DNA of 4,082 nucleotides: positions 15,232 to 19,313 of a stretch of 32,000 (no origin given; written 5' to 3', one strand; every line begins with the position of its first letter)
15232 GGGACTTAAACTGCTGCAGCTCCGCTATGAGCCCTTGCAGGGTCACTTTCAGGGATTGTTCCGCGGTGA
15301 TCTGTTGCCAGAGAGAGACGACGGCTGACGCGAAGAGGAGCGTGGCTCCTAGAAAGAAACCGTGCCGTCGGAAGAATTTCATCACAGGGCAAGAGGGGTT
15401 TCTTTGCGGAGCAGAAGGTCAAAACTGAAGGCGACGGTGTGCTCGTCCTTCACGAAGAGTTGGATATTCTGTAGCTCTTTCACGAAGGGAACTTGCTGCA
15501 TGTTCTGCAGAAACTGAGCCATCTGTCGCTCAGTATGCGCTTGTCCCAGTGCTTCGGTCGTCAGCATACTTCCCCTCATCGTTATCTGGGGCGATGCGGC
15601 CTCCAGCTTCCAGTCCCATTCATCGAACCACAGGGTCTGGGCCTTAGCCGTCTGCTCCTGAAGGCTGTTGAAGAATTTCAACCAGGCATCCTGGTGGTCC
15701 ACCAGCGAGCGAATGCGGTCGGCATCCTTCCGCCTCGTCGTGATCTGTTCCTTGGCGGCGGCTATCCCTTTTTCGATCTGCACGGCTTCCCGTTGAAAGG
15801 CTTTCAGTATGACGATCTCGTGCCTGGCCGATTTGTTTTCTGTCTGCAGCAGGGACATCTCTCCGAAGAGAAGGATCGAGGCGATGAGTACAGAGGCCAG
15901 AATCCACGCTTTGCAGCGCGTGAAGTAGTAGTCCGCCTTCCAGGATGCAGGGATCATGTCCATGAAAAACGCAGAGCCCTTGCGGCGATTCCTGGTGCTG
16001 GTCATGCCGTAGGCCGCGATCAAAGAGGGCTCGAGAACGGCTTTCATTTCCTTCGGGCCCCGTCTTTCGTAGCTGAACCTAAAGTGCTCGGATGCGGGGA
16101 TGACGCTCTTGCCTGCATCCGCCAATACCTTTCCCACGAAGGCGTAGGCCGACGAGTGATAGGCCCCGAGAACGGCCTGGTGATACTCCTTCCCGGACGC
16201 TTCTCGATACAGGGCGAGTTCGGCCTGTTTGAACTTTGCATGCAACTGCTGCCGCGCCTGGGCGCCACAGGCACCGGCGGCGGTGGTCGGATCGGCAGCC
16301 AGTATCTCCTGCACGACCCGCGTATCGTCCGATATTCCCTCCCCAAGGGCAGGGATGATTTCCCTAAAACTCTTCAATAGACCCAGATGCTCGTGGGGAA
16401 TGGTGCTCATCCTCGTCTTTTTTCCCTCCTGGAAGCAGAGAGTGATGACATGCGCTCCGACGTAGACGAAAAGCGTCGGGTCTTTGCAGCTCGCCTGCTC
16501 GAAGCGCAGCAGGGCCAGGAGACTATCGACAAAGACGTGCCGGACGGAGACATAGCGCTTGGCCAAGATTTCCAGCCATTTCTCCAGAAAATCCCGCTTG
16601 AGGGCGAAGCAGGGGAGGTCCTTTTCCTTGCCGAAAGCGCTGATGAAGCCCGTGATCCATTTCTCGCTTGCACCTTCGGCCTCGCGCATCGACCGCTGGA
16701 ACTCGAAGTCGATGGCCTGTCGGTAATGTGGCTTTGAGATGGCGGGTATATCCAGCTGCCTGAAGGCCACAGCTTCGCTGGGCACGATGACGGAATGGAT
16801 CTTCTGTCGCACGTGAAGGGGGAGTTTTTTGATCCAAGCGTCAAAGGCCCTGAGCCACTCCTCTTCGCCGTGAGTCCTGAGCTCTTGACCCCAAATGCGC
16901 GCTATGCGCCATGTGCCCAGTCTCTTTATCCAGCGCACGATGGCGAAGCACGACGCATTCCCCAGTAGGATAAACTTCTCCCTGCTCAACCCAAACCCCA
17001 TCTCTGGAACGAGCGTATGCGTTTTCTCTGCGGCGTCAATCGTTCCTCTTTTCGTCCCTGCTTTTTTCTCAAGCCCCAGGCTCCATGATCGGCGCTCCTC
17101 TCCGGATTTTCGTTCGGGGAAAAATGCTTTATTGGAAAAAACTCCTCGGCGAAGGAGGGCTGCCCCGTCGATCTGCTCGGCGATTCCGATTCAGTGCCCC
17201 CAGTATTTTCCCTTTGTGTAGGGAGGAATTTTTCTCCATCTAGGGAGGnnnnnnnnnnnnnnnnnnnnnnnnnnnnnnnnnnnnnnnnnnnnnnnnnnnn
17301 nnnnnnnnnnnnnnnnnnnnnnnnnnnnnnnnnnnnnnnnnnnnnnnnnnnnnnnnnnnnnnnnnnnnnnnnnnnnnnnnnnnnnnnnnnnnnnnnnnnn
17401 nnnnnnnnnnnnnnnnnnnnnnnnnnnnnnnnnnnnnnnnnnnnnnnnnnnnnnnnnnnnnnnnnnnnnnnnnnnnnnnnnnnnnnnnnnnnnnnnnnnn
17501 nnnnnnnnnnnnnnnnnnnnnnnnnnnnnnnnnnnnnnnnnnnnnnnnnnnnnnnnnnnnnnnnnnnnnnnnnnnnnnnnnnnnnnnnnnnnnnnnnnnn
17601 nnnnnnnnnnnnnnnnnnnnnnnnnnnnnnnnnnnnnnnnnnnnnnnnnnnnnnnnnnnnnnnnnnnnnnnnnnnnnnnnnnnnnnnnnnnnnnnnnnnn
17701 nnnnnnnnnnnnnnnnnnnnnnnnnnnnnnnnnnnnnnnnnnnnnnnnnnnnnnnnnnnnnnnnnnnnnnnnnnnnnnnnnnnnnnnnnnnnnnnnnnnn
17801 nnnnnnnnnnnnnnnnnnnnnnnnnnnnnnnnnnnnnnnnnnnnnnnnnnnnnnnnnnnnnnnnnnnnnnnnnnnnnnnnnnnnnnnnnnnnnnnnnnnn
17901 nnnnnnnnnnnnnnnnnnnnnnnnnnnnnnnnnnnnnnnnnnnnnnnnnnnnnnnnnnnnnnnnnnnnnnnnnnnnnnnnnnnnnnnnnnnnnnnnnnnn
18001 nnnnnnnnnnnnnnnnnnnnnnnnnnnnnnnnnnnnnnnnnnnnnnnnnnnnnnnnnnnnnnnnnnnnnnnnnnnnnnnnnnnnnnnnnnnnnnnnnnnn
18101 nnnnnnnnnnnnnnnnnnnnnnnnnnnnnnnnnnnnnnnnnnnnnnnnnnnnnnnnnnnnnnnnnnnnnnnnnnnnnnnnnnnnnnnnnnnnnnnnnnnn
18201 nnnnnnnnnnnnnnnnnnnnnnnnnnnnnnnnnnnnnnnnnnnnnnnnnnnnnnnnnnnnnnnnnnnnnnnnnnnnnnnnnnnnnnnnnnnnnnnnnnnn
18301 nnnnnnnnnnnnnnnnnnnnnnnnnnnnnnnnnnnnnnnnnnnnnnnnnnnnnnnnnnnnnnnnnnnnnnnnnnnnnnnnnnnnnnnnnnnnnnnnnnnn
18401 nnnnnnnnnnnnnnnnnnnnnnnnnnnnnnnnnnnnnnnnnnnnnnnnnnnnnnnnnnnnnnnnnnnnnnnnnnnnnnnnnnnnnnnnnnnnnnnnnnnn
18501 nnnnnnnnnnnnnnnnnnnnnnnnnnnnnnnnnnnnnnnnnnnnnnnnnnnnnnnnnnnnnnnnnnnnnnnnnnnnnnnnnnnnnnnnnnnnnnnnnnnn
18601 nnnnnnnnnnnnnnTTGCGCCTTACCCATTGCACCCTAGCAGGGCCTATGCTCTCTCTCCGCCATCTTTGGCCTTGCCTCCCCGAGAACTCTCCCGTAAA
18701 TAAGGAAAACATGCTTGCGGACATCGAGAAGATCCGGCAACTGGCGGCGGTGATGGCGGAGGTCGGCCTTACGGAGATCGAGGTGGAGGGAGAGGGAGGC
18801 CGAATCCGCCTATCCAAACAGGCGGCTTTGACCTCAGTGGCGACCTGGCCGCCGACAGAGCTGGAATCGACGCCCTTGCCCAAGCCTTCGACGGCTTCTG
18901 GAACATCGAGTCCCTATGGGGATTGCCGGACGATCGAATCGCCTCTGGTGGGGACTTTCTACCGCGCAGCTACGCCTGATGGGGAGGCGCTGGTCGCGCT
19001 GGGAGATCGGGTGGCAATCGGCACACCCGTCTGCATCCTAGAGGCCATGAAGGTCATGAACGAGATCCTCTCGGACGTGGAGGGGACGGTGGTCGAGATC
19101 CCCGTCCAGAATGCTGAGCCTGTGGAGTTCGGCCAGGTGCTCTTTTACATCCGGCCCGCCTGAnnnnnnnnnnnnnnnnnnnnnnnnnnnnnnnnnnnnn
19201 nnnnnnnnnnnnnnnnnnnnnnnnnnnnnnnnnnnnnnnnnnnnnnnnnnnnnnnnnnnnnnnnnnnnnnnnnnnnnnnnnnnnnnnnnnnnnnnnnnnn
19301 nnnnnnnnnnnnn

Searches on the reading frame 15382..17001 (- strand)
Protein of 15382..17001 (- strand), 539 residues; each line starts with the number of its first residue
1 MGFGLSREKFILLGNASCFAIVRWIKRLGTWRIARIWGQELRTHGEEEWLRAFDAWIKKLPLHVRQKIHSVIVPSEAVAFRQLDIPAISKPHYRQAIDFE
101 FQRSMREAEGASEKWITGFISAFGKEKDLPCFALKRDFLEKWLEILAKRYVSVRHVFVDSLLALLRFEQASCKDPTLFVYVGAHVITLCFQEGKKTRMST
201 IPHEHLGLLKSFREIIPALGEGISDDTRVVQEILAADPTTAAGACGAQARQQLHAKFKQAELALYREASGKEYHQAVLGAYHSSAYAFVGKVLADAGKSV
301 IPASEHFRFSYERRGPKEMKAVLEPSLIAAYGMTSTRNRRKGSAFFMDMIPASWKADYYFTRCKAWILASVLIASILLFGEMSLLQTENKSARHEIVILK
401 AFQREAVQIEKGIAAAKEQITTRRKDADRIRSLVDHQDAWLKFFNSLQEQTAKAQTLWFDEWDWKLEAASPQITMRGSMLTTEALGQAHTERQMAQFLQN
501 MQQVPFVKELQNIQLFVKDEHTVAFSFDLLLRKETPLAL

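Call 15: search_protein_families(library=pfam, proteins=[window:15382-17001:-])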
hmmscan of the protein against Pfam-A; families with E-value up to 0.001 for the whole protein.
window:15382-17001:- (539 aa): 0 families

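Call 85: search_protein_families(library=pfam, proteins=[window:15382-17001:-], max_evalue=0.5)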
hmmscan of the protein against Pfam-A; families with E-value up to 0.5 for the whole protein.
window:15382-17001:- (539 aa): 2 families
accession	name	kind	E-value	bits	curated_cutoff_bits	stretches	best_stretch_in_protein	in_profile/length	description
PF05134.19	T2SSL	-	0.0029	17.5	25.5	1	59-161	39-136/231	Type II secretion system (T2SS), protein L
PF19962.4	EAD9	-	0.38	11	25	0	134-153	6-25/62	Effector-associated domain 9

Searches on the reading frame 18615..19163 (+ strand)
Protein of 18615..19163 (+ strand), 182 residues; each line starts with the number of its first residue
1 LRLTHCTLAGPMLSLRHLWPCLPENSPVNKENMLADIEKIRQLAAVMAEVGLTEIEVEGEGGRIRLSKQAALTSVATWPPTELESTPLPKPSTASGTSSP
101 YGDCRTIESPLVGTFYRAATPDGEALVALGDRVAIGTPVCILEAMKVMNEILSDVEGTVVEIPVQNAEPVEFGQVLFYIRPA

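Call 68: search_protein_families(library=ncbifam, proteins=[window:18615-19163:+], max_evalue=0.01)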
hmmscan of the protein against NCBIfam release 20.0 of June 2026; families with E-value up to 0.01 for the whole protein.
window:18615-19163:+ (182 aa): 21 families
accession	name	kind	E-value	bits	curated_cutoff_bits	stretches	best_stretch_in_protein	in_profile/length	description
TIGR00531.1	BCCP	equivalog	7.2e-35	120.8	115.2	1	36-180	2-155/156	acetyl-CoA carboxylase biotin carboxyl carrier protein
NF005457.0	PRK07051.1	equivalog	2.2e-20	72.6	87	1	105-179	4-78/80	acetyl-CoA carboxylase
NF006761.0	PRK09282.1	domain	5.5e-17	61.4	402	1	51-180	465-590/591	pyruvate carboxylase subunit B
NF004173.0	PRK05641.1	equivalog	1.8e-11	44.9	199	1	55-177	34-150/153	putative acetyl-CoA carboxylase biotin carboxyl carrier protein subunit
NF005117.0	PRK06549.1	equivalog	1.9e-11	44.7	159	1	67-179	24-129/130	acetyl-CoA carboxylase biotin carboxyl carrier protein subunit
NF010643.0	PRK14040.1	subfamily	4.3e-10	38.7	892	1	44-178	473-593/595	oxaloacetate decarboxylase subunit alpha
TIGR01108.1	oadA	equivalog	6.6e-08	31.5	756.5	1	51-176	473-582/582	sodium-extruding oxaloacetate decarboxylase subunit alpha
NF006079.0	PRK08225.1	equivalog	1e-07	31.9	95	1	126-179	16-69/70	acetyl-CoA carboxylase biotin carboxyl carrier protein subunit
TIGR02712.1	urea_carbox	equivalog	1.9e-07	29.2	1303.85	1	101-179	1129-1200/1201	urea carboxylase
NF008814.0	PRK11854.1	equivalog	5.4e-07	28.4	722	1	123-179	122-178/637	pyruvate dehydrogenase complex dihydrolipoyllysine-residue acetyltransferase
NF047903.1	MmDecMmdC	equivalog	2.2e-06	28.1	200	1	73-174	31-126/132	methylmalonyl-CoA decarboxylase subunit gamma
TIGR02927.1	SucB_Actino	equivalog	8.6e-06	24.8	423.45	1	84-179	105-200/579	2-oxoglutarate dehydrogenase, E2 component, dihydrolipoamide succinyltransferase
NF009554.0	PRK12999.1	equivalog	8.7e-06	23.8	965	1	124-179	1090-1145/1147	pyruvate carboxylase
NF004547.1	PRK05889.1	equivalog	1.4e-05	25.2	75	1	126-176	17-67/71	biotin/lipoyl-binding carrier protein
NF010645.0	PRK14042.1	equivalog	4.3e-05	22.5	1182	1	127-178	541-592/596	pyruvate carboxylase subunit B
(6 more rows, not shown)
